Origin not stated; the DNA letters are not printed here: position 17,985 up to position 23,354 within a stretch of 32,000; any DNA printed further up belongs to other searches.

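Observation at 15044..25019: WYL-regulated, enlarged Wadjet-like SMC/Toprim operon with two extra coupled genes: candidate undescribed variant system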

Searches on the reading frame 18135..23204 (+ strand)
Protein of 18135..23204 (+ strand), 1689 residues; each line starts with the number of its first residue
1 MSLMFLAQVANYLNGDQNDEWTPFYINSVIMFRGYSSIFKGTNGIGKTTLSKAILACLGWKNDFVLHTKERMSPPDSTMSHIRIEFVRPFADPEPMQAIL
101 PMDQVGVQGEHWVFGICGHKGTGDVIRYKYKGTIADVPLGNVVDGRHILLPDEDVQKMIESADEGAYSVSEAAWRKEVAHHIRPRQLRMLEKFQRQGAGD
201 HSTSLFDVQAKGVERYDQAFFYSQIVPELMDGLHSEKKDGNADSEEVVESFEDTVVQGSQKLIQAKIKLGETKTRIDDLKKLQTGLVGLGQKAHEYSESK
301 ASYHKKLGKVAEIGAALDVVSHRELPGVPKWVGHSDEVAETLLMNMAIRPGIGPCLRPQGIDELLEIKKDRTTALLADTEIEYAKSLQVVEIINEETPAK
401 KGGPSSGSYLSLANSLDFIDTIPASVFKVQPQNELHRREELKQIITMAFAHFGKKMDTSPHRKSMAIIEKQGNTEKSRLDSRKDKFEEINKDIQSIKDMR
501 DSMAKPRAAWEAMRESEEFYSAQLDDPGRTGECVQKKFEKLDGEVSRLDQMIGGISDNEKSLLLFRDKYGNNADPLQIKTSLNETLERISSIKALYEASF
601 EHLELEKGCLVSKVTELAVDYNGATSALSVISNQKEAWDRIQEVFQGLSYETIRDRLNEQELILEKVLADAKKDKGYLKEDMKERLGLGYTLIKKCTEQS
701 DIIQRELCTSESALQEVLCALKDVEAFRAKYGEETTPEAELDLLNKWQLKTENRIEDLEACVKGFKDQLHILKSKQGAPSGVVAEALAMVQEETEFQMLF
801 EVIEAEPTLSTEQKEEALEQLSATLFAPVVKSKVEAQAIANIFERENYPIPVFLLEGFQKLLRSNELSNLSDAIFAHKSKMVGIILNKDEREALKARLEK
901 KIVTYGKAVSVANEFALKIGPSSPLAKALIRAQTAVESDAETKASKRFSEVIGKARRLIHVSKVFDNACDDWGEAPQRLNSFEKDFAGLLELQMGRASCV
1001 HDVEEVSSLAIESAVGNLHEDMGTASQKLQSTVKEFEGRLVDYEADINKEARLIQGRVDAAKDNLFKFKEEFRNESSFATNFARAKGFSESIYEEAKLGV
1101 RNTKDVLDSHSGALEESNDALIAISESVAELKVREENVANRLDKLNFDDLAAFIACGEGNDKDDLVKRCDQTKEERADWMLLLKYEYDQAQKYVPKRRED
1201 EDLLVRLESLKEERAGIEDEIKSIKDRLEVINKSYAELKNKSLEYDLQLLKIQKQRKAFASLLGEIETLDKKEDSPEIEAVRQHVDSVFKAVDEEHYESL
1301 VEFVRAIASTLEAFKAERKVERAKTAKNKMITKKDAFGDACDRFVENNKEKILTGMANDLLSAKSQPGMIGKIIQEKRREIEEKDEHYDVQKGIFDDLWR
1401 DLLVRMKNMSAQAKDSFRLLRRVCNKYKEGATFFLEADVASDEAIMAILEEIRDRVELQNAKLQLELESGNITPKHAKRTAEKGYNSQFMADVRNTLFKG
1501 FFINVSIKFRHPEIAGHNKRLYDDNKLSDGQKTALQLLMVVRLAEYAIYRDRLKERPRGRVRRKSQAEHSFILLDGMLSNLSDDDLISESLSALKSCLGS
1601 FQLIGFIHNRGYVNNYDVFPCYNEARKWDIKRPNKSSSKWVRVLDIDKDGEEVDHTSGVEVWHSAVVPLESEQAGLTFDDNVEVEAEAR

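Call 3: search_protein_families(library=padloc, proteins=[window:18135-23204:+], max_evalue=0.01)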
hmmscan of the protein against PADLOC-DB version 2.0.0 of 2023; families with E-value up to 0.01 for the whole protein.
window:18135-23204:+ (1689 aa): 1 family
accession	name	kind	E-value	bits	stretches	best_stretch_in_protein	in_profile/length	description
PDLC04242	PDC-M01A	-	0.0018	14.6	0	14-77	196-259/566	-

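Call 4: search_protein_families(library=pfam, proteins=[window:18135-23204:+], max_evalue=0.1)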
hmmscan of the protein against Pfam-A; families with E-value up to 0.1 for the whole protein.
window:18135-23204:+ (1689 aa): 1 family
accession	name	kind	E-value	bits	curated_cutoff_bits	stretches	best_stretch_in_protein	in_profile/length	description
PF00005.33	ABC_tran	-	0.0049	17.9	25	0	39-88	16-65/137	ABC transporter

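Call 5: search_protein_families(library=ncbifam, proteins=[window:18135-23204:+], max_evalue=0.1)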
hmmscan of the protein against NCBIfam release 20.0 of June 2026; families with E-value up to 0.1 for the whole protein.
window:18135-23204:+ (1689 aa): 2 families
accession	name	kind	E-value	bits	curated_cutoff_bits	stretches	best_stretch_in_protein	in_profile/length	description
NF045487.1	ASRP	equivalog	0.015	13.9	300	1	976-1319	138-470/593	archaea-specific SMC-related protein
NF005126.0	PRK06563.1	subfamily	0.06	12.7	261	0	889-952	172-236/263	crotonase/enoyl-CoA hydratase family protein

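Call 12: search_solved_structures(query=window:18135-23204:+, max_evalue=1)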
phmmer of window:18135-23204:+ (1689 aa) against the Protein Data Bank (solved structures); distinct sequences matched with E-value up to 1: 1.
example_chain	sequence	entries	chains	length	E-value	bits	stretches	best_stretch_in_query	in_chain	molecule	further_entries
6pfp_A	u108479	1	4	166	0.22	12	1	1199-1294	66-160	Myosin-7 fused to GP7 and EB1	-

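Call 14: find_homologous_proteins(query=window:18135-23204:+, max_evalue=0.001)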
Query window:18135-23204:+ (1689 aa): 11 proteins with E <= 0.001 among 8000 candidates.
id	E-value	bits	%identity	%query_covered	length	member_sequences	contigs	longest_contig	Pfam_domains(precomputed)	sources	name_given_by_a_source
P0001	0.0e+0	3750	100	100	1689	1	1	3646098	-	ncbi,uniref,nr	ncbi:coiled-coil domain-containing protein [Pseudodesulfovibrio piezophilus]|uniref:Uncharacterized 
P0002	0.0e+0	2776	75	100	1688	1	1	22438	-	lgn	-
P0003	0.0e+0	2765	75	100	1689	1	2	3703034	-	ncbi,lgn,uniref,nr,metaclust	ncbi:hypothetical protein [Maridesulfovibrio hydrothermalis]|uniref:Uncharacterized protein n=1 Tax=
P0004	0.0e+0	2150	88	65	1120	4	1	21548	-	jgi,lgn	-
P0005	2.3e-237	809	32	99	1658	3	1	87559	-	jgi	jgi:hypothetical protein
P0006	6.8e-70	254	24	56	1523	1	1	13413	-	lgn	-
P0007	1.7e-68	249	23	50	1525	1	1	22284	-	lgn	-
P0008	1.5e-67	246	24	51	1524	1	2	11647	-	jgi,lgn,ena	-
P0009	9.9e-62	227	24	56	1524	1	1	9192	-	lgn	-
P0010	1.9e-57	213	24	52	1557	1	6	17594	-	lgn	-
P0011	5.2e-45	172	22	56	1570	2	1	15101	-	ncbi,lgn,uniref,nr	ncbi:hypothetical protein [Thalassospira xiamenensis]|uniref:Chromosome segregation ATPase n=1 Tax=T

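Call 15: find_encoding_contigs(protein=P0005, flank=10000, max_places=3)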
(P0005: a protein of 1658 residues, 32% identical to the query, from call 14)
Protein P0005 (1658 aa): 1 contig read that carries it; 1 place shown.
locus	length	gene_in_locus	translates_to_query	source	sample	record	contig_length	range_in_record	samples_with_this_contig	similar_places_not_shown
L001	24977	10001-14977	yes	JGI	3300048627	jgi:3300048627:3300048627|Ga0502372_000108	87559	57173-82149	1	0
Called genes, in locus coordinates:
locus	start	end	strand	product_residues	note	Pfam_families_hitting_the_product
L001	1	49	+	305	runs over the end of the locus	PF01497:Peripla_BP_2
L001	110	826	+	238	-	PF00590:TP_methylase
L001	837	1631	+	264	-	PF06180:CbiK, PF01903:CbiX (faint)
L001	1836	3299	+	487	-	PF17651:Raco_middle, PF14574:RACo_C_ter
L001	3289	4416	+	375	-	PF09243:Rsm22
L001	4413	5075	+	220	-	PF21948:LplA-B_cat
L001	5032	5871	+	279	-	PF04055:Radical_SAM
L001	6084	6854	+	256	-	PF06527:TniQ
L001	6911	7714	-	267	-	PF26109:WHD_BrxR, PF13280:WYL, PF26107:BrxR_CTD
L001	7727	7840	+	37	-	-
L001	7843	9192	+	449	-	-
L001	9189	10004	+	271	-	-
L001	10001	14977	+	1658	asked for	-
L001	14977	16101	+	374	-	PF09983:JetD_C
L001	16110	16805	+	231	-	PF00149:Metallophos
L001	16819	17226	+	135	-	-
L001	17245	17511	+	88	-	-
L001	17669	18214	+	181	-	-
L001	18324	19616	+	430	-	-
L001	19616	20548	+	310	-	PF18860:AbiJ_NTD3, PF14355:Abi_C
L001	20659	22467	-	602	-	PF00580:UvrD-helicase (weak), PF13245:AAA_19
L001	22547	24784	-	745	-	PF02463:SMC_N (faint), PF13175:AAA_15, PF13476:AAA_23 (weak), PF13304:AAA_21, PF20469:OLD-like_TOPRIM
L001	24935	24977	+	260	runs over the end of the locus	-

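Call 16: find_encoding_contigs(protein=P0003, flank=10000, max_places=2)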
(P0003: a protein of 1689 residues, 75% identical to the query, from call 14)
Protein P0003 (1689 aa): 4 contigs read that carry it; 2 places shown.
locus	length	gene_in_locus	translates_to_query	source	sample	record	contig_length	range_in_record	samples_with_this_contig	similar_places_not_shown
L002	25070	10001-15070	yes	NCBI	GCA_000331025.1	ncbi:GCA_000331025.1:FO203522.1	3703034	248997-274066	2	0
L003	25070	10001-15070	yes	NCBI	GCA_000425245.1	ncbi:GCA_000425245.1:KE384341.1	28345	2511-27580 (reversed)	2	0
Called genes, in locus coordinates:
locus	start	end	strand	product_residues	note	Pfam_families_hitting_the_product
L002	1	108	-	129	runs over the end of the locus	-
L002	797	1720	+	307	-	PF01073:3Beta_HSD, PF01370:Epimerase, PF04321:RmlD_sub_bind, PF16363:GDP_Man_Dehyd, PF02719:Polysacc_synt_2, PF07993:NAD_binding_4 (weak)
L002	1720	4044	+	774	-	PF13439:Glyco_transf_4, PF13579:Glyco_trans_4_4, PF20706:GT4-conflict, PF00534:Glycos_transf_1, PF13692:Glyco_trans_1_4, PF04055:Radical_SAM, PF13186:SPASM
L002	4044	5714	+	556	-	PF00891:Methyltransf_2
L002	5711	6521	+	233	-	-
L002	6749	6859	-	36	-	-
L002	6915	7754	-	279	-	PF26109:WHD_BrxR, PF13280:WYL, PF26107:BrxR_CTD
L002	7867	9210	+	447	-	-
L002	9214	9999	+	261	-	-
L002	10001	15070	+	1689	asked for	-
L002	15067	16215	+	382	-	PF09983:JetD_C (faint)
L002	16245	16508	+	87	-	-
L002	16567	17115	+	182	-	-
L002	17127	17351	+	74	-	-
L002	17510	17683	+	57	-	PF04326:SLFN_AlbA_2 (weak)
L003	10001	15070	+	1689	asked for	-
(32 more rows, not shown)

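Call 17: find_encoding_contigs(protein=P0011, flank=10000, max_places=2)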
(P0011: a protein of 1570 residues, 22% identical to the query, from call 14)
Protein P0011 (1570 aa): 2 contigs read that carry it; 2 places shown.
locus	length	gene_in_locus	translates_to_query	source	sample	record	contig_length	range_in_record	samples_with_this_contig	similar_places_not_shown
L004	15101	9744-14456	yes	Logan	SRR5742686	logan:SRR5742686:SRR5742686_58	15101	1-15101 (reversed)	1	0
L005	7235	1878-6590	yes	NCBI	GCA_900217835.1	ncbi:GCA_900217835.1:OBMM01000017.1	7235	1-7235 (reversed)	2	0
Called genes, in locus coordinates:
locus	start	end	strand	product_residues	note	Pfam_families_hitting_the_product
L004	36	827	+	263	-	PF08722:Tn7_TnsA-like_N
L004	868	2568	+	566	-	PF00665:rve (faint), PF09299:Mu-transpos_C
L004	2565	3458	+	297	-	PF05621:TniB, PF13401:AAA_22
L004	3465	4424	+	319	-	PF06527:TniQ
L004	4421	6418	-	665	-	-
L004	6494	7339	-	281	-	PF26109:WHD_BrxR, PF13280:WYL, PF26107:BrxR_CTD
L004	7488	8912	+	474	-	-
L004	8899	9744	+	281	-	-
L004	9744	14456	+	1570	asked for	-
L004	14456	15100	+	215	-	?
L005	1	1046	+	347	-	?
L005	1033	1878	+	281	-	-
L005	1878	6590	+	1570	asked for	-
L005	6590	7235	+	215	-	?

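Call 18: find_encoding_contigs(protein=P0007, flank=10000, max_places=2)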
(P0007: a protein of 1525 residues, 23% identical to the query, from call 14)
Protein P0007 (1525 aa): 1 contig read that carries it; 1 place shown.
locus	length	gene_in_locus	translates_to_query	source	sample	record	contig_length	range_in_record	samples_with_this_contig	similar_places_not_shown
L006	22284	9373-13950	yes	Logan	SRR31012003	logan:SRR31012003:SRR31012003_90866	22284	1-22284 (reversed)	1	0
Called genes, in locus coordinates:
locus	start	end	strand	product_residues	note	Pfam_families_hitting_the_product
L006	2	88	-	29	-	?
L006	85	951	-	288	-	PF13505:OMP_b-brl (faint)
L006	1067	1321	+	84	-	-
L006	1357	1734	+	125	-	-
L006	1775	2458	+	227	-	-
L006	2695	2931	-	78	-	-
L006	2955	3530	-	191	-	-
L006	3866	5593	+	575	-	PF00226:DnaJ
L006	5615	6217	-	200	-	-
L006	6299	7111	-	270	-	PF26109:WHD_BrxR, PF13280:WYL, PF26107:BrxR_CTD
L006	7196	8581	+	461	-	-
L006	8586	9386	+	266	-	-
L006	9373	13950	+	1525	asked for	-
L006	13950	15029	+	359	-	PF09983:JetD_C (faint)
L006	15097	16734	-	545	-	-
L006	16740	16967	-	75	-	-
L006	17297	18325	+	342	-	-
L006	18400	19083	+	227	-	-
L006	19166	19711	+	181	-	-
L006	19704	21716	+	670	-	-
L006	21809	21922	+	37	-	PF21716:dnstrm_HI1420 (weak)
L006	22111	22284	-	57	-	?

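Call 19: find_encoding_contigs(protein=P0010, flank=10000, max_places=3)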
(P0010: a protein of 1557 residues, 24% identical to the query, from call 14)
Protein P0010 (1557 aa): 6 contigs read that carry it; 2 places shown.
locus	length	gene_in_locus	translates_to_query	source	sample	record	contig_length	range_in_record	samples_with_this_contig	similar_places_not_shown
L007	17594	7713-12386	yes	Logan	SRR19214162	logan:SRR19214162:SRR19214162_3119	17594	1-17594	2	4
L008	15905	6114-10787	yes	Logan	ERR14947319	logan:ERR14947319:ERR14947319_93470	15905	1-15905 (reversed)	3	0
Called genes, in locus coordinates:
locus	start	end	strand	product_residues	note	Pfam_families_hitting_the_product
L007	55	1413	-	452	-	PF12796:Ank_2 (faint), PF13637:Ank_4 (faint), PF00023:Ank (faint), PF13606:Ank_3 (faint), PF13857:Ank_5 (faint)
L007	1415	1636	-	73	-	-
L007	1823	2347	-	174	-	-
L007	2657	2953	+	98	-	-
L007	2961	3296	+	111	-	-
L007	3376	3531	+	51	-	-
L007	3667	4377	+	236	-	PF13384:HTH_23 (faint), PF13518:HTH_28 (faint)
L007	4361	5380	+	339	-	PF26125:AcrVA2-like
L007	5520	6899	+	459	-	PF02365:NAM (weak)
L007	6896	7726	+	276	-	-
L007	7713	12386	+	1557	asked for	-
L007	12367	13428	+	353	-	-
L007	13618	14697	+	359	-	PF01467:CTP_transf_like, PF00293:NUDIX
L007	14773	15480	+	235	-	PF18127:NAMPT_N, PF04095:NAPRTase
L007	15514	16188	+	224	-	PF04095:NAPRTase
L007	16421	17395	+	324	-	PF02086:MethyltransfD12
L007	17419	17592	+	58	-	?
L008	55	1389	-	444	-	PF12796:Ank_2 (faint), PF13637:Ank_4 (faint), PF13857:Ank_5 (faint), PF00023:Ank (weak), PF13606:Ank_3 (faint)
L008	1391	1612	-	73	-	-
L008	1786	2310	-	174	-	-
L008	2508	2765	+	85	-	-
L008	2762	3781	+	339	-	PF26125:AcrVA2-like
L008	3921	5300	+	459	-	PF02365:NAM (weak)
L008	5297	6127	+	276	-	-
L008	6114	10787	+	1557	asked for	-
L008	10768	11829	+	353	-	-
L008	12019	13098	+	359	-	PF01467:CTP_transf_like, PF00293:NUDIX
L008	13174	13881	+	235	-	PF18127:NAMPT_N, PF04095:NAPRTase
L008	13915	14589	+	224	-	PF04095:NAPRTase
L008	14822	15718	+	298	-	PF02086:MethyltransfD12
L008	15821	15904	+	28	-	?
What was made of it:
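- L007/L008 carry the core next to phage-like counter-defence genes (call 19).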

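Call 20: find_encoding_contigs(protein=P0002, flank=10000, max_places=2)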
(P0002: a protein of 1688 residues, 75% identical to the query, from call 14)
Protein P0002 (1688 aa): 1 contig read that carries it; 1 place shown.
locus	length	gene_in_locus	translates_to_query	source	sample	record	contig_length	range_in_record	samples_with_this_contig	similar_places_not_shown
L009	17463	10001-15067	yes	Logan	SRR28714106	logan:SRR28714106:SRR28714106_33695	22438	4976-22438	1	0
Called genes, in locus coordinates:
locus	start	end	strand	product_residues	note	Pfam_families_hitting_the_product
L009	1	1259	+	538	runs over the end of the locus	PF18623:TnsE_C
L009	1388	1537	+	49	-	-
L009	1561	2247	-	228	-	PF00149:Metallophos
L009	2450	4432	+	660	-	PF02463:SMC_N (weak), PF11398:DUF2813 (weak), PF13175:AAA_15, PF13476:AAA_23, PF13304:AAA_21, PF13175:AAA_15, PF20469:OLD-like_TOPRIM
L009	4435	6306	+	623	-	PF00580:UvrD-helicase, PF13245:AAA_19, PF01443:Viral_helicase1 (faint), PF00580:UvrD-helicase, PF13538:UvrD_C_2 (faint), PF13361:UvrD_C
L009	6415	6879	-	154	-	-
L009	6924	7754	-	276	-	PF26109:WHD_BrxR, PF13280:WYL, PF26107:BrxR_CTD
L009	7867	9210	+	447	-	-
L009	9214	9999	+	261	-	-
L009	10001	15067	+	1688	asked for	-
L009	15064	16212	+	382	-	PF09983:JetD_C (faint)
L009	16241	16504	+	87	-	-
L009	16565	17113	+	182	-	-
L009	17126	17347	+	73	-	-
